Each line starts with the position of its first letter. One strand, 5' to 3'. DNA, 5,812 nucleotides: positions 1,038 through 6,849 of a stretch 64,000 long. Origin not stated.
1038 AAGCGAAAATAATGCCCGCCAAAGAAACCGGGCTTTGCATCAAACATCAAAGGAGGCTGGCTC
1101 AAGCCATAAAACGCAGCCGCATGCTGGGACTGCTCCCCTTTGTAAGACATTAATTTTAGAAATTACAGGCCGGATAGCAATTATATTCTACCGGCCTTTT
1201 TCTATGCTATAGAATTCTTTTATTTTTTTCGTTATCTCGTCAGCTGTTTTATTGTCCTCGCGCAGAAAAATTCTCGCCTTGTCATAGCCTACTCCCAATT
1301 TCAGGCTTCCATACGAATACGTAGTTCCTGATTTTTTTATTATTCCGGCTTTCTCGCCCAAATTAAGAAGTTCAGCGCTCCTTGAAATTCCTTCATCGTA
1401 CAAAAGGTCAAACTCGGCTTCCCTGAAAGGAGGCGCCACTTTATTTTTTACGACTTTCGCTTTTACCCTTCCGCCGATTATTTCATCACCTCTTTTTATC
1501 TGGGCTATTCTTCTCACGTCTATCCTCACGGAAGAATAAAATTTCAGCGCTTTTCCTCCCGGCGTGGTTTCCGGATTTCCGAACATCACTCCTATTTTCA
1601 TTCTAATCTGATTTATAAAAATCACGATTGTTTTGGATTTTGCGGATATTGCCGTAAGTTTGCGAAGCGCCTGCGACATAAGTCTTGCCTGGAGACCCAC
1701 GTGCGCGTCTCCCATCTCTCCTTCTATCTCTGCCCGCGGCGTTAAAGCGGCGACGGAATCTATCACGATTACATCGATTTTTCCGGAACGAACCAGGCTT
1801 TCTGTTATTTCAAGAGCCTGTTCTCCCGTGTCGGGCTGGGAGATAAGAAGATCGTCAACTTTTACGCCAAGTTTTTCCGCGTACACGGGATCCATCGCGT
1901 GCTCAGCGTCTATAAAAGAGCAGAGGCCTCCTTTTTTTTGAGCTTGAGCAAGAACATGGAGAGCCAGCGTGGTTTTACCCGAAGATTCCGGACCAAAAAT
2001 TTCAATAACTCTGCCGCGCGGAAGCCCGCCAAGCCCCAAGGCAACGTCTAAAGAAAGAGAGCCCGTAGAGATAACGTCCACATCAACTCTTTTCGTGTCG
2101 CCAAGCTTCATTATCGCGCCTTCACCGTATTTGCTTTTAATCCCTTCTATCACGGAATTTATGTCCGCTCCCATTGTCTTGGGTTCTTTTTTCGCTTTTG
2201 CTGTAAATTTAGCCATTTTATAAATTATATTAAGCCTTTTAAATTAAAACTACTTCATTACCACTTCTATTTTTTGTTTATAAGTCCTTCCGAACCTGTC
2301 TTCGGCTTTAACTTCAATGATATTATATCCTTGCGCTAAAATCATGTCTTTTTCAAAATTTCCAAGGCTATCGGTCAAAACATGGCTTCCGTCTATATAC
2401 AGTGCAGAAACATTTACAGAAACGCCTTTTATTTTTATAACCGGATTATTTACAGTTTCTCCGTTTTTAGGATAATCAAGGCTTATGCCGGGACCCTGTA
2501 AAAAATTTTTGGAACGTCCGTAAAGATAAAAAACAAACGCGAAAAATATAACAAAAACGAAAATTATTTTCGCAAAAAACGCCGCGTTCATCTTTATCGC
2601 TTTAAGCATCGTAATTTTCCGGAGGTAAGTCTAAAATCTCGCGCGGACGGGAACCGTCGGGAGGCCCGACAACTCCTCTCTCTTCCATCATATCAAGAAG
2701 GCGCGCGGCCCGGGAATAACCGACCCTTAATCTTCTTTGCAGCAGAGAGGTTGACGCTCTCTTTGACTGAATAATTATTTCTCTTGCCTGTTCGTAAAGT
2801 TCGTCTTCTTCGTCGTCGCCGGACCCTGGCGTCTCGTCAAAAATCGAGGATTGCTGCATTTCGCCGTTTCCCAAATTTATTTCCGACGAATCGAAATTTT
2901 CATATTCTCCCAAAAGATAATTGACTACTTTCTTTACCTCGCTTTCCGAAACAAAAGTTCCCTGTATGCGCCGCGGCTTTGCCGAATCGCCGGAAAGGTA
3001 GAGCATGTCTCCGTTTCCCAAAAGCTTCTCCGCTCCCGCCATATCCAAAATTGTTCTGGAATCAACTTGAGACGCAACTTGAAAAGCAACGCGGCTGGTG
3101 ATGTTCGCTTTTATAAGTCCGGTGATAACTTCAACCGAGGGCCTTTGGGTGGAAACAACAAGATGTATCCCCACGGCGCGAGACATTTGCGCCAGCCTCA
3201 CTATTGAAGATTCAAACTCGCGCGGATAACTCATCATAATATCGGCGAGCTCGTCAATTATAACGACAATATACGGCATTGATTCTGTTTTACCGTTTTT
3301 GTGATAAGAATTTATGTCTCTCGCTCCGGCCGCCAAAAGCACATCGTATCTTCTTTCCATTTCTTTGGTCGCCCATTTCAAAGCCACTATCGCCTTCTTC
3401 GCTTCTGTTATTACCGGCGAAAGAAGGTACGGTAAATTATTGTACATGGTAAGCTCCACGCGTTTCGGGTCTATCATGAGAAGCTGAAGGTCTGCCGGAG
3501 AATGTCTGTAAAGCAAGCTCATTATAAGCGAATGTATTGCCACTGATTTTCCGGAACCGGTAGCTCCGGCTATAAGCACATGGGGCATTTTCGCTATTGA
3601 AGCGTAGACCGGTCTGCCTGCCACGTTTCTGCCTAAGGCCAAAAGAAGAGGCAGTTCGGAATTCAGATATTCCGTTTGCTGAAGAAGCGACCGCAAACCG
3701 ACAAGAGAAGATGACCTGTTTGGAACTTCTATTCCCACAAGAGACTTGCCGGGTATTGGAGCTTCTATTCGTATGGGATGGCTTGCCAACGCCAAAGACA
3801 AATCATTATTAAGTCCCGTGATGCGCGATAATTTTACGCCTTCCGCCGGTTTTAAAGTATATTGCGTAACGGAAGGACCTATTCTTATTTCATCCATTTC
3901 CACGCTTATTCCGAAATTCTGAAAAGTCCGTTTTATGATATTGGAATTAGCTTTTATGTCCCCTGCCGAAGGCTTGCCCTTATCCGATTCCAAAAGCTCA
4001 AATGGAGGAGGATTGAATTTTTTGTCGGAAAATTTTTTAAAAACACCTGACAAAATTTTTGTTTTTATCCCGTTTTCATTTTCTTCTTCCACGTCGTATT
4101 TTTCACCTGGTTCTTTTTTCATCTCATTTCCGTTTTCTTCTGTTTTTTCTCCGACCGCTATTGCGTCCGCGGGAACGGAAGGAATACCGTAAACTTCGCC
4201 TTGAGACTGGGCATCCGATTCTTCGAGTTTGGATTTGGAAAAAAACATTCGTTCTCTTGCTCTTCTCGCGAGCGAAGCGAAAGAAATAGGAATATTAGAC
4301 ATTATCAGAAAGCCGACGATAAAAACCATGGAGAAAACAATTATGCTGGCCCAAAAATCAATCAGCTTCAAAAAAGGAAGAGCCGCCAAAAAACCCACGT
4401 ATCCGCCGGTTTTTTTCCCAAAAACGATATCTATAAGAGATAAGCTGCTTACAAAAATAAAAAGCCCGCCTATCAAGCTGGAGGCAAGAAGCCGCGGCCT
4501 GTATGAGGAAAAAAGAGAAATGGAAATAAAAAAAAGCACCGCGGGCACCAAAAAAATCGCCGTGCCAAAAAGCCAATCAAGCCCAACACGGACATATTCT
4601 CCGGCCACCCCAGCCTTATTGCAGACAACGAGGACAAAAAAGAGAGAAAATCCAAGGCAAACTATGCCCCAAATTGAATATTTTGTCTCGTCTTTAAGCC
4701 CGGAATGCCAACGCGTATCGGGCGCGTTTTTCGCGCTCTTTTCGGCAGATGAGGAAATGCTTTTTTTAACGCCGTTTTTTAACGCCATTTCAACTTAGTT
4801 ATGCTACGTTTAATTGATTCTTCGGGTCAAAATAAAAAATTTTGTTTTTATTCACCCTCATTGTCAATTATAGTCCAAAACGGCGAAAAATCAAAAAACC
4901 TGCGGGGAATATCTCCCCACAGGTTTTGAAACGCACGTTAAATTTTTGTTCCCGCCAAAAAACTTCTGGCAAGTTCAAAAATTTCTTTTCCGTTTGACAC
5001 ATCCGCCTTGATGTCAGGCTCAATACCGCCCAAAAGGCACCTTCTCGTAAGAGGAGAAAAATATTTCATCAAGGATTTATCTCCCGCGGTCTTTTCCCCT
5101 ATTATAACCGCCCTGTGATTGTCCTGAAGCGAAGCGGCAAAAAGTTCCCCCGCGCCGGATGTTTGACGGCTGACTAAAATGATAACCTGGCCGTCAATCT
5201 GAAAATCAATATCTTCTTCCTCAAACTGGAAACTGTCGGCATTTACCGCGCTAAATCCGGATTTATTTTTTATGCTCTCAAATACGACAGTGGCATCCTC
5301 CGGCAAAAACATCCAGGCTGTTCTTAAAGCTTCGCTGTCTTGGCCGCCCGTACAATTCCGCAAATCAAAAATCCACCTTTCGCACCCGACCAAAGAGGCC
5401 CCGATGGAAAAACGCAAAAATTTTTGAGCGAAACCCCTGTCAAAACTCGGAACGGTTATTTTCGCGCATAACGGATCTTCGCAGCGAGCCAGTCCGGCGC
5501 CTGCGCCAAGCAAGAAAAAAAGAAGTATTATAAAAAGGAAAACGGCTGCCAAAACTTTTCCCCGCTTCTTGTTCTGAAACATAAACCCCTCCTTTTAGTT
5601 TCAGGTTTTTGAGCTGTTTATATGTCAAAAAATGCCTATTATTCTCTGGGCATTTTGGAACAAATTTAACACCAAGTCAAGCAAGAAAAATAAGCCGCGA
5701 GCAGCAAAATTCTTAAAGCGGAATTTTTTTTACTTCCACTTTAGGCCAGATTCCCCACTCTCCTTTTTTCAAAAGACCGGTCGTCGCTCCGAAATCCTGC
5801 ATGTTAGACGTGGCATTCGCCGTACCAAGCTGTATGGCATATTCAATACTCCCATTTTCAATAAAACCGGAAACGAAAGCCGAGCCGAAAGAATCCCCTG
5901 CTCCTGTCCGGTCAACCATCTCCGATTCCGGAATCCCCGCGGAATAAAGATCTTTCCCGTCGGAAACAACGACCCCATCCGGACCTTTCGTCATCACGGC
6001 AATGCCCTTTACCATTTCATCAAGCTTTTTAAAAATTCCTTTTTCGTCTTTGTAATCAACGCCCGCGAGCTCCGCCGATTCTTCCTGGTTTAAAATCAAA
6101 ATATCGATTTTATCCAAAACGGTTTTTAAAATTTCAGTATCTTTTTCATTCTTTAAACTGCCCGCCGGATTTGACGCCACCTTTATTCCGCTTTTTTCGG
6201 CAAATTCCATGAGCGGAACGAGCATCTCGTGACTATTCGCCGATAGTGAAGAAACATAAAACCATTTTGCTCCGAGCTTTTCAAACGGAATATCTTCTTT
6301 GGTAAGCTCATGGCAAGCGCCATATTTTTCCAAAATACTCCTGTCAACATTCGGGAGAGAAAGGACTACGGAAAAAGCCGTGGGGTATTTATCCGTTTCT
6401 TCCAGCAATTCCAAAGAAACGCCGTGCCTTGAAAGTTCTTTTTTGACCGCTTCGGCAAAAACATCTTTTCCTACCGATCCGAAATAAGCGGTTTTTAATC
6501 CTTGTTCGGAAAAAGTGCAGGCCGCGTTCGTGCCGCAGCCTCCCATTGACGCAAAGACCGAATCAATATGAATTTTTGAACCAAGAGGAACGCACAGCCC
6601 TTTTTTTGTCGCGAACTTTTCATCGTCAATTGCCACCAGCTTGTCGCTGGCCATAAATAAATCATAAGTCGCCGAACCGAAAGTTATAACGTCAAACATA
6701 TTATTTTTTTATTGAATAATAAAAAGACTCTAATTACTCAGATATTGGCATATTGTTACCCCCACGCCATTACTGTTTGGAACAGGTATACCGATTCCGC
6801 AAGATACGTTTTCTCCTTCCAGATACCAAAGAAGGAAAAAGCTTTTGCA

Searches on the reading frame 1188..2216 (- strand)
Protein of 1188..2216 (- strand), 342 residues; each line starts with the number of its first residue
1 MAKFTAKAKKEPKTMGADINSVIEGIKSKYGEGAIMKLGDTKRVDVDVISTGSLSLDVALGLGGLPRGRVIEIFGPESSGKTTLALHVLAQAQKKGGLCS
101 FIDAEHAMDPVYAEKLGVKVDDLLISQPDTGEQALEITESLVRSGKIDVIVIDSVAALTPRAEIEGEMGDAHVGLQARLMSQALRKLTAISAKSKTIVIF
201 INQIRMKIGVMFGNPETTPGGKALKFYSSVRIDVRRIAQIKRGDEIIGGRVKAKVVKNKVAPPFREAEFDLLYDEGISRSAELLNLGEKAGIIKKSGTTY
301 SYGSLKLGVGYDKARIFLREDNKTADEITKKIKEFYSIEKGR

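Call 60: search_protein_families(library=pfam, proteins=[window:1188-2216:-], max_evalue=0.001)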
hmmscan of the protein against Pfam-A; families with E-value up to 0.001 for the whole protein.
window:1188-2216:- (342 aa): 8 families
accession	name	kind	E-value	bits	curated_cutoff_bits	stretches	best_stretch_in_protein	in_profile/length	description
PF00154.27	RecA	-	5.8e-138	459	27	1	19-278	3-262/262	recA bacterial DNA recombination protein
PF21096.2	RecA_C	-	5.2e-14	52.5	27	1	282-336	2-56/57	RecA C-terminal domain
PF08423.17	Rad51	-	3e-11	43.5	22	1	43-237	2-212/244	Rad51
PF06745.19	ATPase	-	1.6e-07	31.4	26.6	1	50-120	2-74/231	KaiC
PF13191.12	AAA_16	-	8.5e-05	23.6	32.6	1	67-203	23-140/167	AAA ATPase domain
PF01637.24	ATPase_2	-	0.00023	21.5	33.2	1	69-204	21-119/225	ATPase domain predominantly from Archaea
PF13481.12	AAA_25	-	0.00023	21.3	27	0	63-91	28-56/195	AAA domain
PF13401.12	AAA_22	-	0.00078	20.2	27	0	69-161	6-97/130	AAA domain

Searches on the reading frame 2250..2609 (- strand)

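Call 60: search_protein_families(library=pfam, proteins=[window:2250-2609:-], max_evalue=0.001)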
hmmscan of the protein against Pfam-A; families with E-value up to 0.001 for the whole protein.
window:2250-2609:- (119 aa): 1 family
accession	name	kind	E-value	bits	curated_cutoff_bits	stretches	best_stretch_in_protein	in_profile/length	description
PF09136.16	Glucodextran_B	-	1.3e-09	38.2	27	1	40-118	1-81/83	Glucodextranase, domain B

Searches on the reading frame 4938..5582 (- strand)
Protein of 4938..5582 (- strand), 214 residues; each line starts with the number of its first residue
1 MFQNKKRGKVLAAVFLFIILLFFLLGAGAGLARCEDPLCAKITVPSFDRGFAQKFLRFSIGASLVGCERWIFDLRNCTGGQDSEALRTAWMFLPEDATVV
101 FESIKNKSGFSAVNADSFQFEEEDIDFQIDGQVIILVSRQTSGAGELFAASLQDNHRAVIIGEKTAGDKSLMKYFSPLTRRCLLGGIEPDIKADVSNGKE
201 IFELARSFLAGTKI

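Call 5: search_protein_families(library=pfam, proteins=[window:4938-5582:-], max_evalue=0.01)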
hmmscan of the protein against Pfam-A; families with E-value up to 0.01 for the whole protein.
window:4938-5582:- (214 aa): 1 family
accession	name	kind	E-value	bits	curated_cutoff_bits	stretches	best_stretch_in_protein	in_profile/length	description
PF03572.23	Peptidase_S41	-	6.2e-22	78.4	24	1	40-174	3-130/165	Peptidase family S41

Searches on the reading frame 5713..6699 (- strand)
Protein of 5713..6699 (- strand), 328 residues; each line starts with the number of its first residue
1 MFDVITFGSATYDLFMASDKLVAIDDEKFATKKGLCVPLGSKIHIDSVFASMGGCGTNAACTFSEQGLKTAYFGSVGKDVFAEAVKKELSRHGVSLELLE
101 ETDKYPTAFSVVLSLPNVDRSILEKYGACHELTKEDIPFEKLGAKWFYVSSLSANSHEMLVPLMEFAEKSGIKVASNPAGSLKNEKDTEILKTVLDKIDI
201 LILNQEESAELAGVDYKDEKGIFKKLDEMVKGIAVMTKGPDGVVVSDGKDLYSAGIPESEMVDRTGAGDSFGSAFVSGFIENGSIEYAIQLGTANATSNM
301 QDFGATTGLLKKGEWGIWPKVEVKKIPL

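Call 5: search_protein_families(library=pfam, proteins=[window:5713-6699:-], max_evalue=0.01)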
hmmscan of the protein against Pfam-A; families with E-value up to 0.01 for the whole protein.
window:5713-6699:- (328 aa): 2 families
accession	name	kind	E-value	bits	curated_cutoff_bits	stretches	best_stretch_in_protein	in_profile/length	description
PF00294.29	PfkB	-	7.8e-40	137.5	25.8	1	10-309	10-299/302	pfkB family carbohydrate kinase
PF08543.17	Phos_pyr_kin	-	0.0011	18.9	27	1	181-298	102-230/246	Phosphomethylpyrimidine kinase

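Call 67: find_encoding_contigs(protein=window:5713-6699:-, flank=4000, max_places=4)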
Protein window:5713-6699:- (328 aa): no gene with exactly this product is on record in the collection.
